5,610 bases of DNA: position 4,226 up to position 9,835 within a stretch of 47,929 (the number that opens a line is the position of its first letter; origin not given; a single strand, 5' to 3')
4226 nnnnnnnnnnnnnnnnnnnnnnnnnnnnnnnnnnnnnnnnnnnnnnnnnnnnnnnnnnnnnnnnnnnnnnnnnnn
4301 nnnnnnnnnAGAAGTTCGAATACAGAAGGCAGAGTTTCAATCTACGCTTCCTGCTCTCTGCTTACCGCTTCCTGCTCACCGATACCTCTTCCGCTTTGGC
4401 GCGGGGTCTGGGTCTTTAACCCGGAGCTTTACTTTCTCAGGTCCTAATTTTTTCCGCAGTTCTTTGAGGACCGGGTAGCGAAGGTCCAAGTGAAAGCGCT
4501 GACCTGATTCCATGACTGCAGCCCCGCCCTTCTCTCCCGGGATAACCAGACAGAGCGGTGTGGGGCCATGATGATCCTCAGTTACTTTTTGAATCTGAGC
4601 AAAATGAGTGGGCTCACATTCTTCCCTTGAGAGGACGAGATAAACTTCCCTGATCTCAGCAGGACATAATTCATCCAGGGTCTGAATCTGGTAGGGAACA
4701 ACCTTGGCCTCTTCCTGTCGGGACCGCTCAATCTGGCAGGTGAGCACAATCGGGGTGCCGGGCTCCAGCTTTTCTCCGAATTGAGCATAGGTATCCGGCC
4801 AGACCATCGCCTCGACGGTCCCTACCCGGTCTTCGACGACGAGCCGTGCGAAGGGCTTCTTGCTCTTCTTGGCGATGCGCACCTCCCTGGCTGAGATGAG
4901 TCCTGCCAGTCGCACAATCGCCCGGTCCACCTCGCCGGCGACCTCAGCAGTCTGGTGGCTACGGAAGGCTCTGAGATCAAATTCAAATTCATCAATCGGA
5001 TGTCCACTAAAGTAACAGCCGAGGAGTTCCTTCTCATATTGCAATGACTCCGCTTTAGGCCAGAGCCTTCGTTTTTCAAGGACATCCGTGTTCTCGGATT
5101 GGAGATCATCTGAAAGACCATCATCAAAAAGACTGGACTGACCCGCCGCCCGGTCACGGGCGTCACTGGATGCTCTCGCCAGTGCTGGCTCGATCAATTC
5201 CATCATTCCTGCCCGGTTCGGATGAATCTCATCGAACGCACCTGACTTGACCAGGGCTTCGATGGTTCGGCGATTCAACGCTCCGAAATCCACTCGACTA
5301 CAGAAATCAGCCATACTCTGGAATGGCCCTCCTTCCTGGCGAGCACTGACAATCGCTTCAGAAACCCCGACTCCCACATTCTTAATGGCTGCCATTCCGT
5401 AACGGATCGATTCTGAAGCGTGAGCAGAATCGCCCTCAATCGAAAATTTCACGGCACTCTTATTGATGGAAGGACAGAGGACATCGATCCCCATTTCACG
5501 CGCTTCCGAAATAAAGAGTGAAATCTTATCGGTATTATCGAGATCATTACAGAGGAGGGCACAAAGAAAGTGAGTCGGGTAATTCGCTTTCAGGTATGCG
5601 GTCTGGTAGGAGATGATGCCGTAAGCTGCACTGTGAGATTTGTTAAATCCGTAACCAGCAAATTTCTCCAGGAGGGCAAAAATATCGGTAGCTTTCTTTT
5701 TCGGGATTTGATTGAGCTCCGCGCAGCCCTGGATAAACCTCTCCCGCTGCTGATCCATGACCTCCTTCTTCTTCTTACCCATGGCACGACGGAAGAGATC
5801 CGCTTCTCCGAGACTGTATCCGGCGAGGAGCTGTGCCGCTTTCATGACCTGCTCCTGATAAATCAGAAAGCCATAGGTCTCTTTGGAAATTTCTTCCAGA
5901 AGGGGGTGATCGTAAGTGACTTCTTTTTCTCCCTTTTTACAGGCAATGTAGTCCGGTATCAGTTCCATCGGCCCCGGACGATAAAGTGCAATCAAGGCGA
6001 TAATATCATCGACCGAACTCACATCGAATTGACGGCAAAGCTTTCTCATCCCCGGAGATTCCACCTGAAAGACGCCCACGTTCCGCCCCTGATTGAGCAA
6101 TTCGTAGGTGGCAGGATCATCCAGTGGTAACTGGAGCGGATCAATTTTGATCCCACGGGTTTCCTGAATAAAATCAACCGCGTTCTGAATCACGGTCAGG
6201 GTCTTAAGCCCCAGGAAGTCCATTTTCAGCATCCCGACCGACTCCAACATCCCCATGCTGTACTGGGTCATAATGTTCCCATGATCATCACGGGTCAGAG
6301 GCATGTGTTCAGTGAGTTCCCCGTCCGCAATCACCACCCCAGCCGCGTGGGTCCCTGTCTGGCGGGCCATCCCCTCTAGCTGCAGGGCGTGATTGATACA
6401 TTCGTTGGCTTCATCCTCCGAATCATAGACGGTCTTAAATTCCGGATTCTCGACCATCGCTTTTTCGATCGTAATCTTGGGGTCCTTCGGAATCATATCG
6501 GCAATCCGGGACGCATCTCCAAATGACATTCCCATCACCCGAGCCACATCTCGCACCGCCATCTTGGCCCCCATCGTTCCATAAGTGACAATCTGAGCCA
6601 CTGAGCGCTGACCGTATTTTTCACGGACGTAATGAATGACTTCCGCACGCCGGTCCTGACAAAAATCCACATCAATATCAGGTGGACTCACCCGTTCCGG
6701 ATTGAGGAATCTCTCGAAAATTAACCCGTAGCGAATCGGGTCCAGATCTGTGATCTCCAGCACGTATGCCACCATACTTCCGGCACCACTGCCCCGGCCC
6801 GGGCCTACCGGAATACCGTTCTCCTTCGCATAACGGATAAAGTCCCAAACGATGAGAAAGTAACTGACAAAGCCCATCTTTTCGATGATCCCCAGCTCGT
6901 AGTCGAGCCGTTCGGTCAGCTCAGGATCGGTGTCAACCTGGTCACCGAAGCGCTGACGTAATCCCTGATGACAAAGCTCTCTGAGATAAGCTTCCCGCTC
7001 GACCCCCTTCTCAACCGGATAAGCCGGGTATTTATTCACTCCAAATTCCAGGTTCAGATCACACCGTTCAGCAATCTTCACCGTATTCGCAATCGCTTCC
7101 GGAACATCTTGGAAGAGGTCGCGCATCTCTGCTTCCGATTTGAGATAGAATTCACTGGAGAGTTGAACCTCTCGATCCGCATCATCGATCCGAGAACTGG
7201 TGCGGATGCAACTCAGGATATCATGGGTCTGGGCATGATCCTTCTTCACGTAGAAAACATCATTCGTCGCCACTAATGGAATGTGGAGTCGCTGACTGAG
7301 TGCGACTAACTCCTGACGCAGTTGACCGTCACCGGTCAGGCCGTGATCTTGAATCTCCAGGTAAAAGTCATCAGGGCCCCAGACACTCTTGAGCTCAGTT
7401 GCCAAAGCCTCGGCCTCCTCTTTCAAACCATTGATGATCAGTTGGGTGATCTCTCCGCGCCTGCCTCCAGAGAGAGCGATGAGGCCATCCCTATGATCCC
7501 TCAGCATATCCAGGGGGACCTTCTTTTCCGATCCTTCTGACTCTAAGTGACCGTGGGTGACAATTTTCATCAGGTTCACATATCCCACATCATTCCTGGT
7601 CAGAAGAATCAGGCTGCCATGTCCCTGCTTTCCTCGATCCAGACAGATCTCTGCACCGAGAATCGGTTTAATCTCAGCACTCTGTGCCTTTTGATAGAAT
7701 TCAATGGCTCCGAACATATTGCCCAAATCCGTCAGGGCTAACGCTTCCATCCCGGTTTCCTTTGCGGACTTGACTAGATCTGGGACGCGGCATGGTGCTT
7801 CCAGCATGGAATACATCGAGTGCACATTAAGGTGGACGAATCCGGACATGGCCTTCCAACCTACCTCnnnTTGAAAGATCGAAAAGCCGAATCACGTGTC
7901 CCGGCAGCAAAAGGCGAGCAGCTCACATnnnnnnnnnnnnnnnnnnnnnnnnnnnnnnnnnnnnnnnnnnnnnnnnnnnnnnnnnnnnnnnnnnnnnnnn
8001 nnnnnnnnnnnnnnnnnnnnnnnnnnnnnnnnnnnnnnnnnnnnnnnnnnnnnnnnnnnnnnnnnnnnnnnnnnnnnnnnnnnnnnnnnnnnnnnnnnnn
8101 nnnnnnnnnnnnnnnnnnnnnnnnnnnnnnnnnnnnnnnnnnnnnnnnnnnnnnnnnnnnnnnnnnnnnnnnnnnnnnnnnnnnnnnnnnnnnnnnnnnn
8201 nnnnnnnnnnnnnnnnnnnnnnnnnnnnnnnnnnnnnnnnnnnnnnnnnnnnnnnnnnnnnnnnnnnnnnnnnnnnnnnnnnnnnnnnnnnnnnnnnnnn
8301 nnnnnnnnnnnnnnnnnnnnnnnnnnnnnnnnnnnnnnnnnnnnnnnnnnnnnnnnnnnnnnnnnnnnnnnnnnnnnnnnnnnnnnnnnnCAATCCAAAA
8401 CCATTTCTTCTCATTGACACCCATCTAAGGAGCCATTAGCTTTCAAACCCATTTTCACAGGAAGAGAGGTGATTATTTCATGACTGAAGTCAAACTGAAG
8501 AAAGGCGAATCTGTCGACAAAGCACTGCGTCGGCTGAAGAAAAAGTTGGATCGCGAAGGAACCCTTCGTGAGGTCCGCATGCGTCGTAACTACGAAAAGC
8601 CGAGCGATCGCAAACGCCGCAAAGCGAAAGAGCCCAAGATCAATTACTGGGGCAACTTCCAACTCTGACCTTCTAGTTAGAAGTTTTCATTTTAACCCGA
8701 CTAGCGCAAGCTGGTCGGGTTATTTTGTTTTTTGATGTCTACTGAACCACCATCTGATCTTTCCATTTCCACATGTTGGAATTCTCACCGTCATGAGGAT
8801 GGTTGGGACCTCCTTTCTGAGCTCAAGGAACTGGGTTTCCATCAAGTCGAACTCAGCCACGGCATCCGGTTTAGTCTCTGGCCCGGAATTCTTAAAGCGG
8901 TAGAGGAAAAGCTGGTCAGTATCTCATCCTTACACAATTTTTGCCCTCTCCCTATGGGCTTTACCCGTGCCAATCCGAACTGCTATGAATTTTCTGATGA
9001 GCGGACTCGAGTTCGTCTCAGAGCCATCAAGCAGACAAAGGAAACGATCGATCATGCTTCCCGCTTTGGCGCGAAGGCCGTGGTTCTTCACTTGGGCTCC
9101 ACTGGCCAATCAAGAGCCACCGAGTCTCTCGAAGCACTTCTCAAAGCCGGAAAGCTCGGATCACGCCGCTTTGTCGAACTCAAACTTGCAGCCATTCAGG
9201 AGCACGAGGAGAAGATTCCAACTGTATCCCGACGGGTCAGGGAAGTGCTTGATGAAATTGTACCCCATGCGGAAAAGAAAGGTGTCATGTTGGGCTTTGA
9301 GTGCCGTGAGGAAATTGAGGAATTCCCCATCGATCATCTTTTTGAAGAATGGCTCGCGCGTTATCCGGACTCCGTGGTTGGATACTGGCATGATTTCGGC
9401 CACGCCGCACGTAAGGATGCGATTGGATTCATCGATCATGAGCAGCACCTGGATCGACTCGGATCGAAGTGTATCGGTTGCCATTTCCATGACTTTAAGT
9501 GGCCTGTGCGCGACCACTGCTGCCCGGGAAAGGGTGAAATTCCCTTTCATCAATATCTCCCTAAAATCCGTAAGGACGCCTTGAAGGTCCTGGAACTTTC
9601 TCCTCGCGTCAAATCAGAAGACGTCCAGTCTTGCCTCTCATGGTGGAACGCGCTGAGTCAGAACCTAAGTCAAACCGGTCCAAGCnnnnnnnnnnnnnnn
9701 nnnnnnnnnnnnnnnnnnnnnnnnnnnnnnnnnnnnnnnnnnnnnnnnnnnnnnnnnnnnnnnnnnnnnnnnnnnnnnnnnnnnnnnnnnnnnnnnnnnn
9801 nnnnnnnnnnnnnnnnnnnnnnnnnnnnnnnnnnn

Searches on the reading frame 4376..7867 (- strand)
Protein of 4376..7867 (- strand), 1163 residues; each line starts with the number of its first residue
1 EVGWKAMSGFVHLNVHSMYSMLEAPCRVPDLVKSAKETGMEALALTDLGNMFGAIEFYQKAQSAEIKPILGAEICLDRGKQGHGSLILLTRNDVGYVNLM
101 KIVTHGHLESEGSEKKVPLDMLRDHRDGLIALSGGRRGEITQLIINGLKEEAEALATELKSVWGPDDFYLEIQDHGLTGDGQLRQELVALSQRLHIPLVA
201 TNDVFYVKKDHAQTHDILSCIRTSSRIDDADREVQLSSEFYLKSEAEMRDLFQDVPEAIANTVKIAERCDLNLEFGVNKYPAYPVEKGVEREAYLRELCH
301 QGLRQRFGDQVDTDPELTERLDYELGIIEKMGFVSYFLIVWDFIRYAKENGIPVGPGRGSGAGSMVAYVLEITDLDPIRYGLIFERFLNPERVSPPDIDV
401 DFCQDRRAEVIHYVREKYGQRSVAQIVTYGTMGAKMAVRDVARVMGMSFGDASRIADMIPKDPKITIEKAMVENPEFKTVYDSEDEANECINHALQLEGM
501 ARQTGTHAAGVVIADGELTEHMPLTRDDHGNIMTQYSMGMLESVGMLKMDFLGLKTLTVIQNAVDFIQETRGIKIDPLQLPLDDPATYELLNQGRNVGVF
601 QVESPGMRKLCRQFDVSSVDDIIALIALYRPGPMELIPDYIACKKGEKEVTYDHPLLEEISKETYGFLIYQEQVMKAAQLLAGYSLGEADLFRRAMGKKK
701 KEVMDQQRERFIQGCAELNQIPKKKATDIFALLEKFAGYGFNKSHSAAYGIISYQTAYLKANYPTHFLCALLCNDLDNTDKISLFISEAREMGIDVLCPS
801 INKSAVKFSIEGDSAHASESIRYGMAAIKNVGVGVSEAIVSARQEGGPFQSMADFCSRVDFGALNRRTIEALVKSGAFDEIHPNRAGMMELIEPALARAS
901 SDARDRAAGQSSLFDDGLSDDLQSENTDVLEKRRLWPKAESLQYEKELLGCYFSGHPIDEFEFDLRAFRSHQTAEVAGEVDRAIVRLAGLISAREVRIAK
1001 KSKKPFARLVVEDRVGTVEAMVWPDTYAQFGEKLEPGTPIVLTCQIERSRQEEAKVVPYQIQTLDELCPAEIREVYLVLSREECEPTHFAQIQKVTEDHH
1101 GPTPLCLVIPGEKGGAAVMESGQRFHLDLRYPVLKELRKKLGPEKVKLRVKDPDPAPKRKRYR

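Call 9: search_protein_families(library=pfam, proteins=[window:4376-7867:-], max_evalue=0.001)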
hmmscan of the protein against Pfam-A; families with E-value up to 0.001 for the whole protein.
window:4376-7867:- (1163 aa): 5 families
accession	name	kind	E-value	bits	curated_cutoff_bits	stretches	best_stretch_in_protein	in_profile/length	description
PF07733.18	DNA_pol3_alpha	-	1.2e-104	349.9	23.9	1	294-553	2-260/260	Bacterial DNA polymerase III alpha NTPase domain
PF17657.6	DNA_pol3_finger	-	5.3e-61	205.2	22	1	556-717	1-164/166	Bacterial DNA polymerase III alpha subunit finger domain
PF02811.25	PHP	-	5.2e-47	160.7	26.4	1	12-175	1-164/164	PHP domain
PF14579.12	HHH_6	-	5.7e-28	97.4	25.6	1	793-886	1-88/90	Helix-hairpin-helix motif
PF01336.31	tRNA_anti-codon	-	3.8e-09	36.8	27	1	985-1063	1-74/75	OB-fold nucleic acid binding domain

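Call 45: find_related_loci(query=window:4376-7867:-, collection=genome_contigs, flank=1000)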
Query window:4376-7867:- (1163 aa) in genome_contigs; peptide patterns used: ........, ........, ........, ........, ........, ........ (x = any residue, [..] = any of these).
599 stretches matched a pattern (row limit reached: there are more); 561 encode a relative of the query (tblastn E <= 1e-3); the best 80 are kept; 80 distinct loci.
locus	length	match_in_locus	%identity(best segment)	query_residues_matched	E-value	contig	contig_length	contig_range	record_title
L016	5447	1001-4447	62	8-1162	0e+0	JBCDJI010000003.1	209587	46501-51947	MAG: Verrucomicrobiota bacterium isolate P01_H01_bin.31 k141_2452920_length_209587_cov_18.1087, whole genome shotgun seq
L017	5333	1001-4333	50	1-1107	0e+0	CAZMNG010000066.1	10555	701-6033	MAG TPA_asm: uncultured Chthoniobacterales bacterium isolate binchicken_co3_546 genome assembly, contig: NODE_20493_leng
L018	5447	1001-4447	46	8-1150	0e+0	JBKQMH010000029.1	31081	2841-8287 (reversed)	MAG: Verrucomicrobiia bacterium isolate CRr3G3H3I__bin_98 CRr3G3H3I_000000041859, whole genome shotgun sequence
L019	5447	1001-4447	46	8-1150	0e+0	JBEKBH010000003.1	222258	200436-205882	MAG: Verrucomicrobiia bacterium isolate SPRUCE 131 SPRUCE_131_3, whole genome shotgun sequence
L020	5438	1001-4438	46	10-1122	0e+0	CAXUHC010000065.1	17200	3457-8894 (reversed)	MAG TPA_asm: uncultured Chthoniobacterales bacterium isolate public_SRR11456914_metawrap_bin.11 genome assembly, contig:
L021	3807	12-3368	47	27-1127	0e+0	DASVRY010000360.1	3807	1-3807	MAG TPA_asm: Chthoniobacteraceae bacterium isolate SMAG_U3248 k141_456328, whole genome shotgun sequence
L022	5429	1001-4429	44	10-1148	0e+0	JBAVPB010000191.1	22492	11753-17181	MAG: Chthoniobacteraceae bacterium isolate MFD00741_ilm_asm_bin14 k127_50029, whole genome shotgun sequence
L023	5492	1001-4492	44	10-1161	0e+0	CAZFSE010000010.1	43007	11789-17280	MAG TPA_asm: uncultured Verrucomicrobiota bacterium isolate binchicken_co269_230 genome assembly, contig: NODE_734_lengt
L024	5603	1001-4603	45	6-1137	0e+0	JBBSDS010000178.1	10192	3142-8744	MAG: Chthoniobacterales bacterium isolate LS1_sbin.21 LS1_sbin.21_K_1013879_L_10192_cov_10.0000, whole genome shotgun se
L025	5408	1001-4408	43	8-1148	0e+0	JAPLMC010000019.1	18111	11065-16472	MAG: Candidatus Omnitrophota bacterium isolate LacPavin_0419_WC70L_MAG_38_7 LacPavin_0419_WC70L_scaffold_466155, whole g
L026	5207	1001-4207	47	6-1071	0e+0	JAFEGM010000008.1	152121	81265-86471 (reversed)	MAG: Verrucomicrobia bacterium isolate SZAS-18 VERR-KAN-3__8__length-152121, whole genome shotgun sequence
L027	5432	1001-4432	44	8-1153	0e+0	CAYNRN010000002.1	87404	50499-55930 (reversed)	MAG TPA_asm: uncultured Planctomycetales bacterium isolate SRP098346_co1_174 genome assembly, contig: NODE_61_length_874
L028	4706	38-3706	44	10-1163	0e+0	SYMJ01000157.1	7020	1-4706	MAG: Verrucomicrobiales bacterium isolate F1-80-MAGs093 F1-80__c425939, whole genome shotgun sequence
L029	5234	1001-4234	46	10-1074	0e+0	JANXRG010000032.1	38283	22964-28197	MAG: Verrucomicrobia bacterium isolate GL140_6_concoct_55 GL140_6_k141_33313, whole genome shotgun sequence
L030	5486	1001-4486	46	10-1141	0e+0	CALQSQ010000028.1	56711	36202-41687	MAG: Akkermansia muciniphila isolate HRSG-E1-bin-74 genome assembly, contig: HRSG-E1-C205, whole genome shotgun sequence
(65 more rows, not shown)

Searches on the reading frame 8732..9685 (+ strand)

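Call 9: search_protein_families(library=pfam, proteins=[window:8732-9685:+], max_evalue=0.001)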
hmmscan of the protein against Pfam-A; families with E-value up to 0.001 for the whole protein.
window:8732-9685:+ (318 aa): 1 family
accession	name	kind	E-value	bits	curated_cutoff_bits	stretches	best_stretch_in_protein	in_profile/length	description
PF01261.30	AP_endonuc_2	-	2.3e-16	60.7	31.1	1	30-283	3-220/249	Xylose isomerase-like TIM barrel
